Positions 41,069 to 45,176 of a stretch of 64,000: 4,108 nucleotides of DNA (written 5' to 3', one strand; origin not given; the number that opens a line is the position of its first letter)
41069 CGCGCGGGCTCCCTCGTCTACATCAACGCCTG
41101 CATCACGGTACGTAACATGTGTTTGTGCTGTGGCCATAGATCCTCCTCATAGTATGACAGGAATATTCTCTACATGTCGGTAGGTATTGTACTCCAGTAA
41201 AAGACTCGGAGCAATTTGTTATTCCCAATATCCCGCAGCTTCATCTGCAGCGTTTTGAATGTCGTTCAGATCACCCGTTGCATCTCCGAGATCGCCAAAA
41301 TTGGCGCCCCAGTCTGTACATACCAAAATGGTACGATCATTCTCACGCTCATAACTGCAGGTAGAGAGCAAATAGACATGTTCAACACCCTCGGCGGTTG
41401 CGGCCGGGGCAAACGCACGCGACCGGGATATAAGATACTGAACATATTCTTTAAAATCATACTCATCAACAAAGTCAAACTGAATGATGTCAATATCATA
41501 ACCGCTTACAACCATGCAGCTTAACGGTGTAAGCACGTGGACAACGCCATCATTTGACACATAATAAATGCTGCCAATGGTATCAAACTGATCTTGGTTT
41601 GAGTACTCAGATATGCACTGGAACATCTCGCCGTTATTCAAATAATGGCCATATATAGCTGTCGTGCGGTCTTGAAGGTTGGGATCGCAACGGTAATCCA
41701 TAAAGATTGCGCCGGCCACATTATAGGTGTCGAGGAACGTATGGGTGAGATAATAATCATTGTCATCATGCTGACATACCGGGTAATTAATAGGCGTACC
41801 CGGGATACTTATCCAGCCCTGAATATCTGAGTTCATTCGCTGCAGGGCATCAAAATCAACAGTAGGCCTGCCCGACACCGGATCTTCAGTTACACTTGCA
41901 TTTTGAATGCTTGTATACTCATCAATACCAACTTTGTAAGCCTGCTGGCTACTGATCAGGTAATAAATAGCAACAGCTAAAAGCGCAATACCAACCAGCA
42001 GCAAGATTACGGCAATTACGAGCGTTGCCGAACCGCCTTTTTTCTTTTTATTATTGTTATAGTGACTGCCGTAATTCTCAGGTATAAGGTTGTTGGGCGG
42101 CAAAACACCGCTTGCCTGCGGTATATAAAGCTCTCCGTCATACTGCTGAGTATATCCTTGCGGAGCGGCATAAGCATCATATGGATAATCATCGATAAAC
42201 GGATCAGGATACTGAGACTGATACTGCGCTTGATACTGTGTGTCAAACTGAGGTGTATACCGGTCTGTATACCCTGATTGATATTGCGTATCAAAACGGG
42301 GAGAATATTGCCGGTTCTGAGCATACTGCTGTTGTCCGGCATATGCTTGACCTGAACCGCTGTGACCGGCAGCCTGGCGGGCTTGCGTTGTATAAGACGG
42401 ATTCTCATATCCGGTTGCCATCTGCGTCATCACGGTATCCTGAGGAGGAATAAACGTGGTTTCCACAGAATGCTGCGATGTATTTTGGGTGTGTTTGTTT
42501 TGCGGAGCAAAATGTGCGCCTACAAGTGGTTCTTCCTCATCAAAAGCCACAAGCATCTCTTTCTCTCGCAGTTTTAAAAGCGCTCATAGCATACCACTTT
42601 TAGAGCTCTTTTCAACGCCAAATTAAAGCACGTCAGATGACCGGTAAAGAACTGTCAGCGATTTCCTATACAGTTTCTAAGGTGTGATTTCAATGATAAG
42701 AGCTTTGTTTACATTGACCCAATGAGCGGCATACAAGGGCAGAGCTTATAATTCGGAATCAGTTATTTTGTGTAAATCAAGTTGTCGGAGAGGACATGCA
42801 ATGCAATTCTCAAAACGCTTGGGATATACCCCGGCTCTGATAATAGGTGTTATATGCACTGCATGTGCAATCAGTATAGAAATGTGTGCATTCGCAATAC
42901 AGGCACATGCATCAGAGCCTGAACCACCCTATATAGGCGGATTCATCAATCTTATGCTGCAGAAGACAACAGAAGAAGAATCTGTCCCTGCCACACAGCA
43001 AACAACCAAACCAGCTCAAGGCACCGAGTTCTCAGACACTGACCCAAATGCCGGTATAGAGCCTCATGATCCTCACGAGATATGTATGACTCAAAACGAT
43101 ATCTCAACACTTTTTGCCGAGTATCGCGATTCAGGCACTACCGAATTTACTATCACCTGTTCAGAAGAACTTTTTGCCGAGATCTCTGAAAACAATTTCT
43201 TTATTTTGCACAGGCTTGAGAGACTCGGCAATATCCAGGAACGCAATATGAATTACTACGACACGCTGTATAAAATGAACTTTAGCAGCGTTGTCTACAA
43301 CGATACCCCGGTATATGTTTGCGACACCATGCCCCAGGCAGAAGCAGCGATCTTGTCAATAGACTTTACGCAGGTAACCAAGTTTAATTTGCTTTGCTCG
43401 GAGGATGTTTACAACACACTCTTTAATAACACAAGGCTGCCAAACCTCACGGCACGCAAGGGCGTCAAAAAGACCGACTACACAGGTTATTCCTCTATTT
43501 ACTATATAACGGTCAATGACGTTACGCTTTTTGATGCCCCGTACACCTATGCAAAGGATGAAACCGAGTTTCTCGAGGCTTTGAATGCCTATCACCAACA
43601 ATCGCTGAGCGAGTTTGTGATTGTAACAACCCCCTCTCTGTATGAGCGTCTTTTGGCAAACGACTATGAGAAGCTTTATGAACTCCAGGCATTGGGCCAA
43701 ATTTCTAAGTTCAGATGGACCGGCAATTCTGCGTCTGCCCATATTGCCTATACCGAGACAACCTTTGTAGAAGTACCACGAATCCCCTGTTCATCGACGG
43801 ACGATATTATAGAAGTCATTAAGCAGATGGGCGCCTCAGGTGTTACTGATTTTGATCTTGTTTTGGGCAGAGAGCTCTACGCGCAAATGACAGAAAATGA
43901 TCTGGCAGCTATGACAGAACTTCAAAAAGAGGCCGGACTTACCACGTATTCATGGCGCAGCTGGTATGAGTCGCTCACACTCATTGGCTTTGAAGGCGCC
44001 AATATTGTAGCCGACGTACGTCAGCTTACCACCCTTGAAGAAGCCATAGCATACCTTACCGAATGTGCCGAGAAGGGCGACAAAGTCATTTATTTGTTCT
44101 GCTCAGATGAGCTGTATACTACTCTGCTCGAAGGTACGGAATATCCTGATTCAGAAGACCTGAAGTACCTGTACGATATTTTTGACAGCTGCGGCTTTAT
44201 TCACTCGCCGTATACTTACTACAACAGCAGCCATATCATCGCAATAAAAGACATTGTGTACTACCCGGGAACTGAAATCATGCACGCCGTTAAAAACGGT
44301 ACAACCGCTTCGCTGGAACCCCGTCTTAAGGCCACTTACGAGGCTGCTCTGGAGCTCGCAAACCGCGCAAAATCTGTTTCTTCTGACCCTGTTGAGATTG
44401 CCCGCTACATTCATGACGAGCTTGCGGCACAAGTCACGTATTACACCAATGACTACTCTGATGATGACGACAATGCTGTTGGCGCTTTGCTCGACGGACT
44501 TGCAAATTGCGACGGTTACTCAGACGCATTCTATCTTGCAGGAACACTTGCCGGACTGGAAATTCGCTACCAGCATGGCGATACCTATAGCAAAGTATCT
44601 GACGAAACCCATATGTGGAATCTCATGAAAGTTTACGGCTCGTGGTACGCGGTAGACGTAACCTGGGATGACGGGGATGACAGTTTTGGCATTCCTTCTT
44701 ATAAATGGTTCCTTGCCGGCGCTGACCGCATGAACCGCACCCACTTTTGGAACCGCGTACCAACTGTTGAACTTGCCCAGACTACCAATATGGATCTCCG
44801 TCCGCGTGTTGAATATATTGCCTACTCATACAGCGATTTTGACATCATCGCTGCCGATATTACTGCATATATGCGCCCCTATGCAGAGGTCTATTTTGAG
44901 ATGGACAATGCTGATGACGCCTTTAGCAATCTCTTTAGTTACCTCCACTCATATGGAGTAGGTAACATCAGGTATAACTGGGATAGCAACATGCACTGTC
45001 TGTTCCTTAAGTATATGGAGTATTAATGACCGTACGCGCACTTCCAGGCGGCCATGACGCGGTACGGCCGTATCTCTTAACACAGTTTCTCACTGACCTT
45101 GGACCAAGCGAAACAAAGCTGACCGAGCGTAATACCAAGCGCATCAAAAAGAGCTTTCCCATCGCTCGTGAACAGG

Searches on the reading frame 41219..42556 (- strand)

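Call 37: search_protein_families(library=pfam, proteins=[window:41219-42556:-], max_evalue=0.00001)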
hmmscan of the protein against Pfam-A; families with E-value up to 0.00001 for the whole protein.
window:41219-42556:- (445 aa): 1 family
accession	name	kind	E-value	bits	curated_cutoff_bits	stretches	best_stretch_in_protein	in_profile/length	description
PF04203.18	Sortase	-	3e-07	30.7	26.6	1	249-413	1-122/125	Sortase domain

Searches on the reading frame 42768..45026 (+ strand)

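Call 37: search_protein_families(library=pfam, proteins=[window:42768-45026:+], max_evalue=0.00001)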
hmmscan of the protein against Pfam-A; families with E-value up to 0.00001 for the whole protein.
window:42768-45026:+ (752 aa): 1 family
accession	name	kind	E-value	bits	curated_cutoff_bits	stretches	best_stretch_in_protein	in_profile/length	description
PF01841.26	Transglut_core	-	1.2e-10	42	23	1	531-630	4-107/108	Transglutaminase-like superfamily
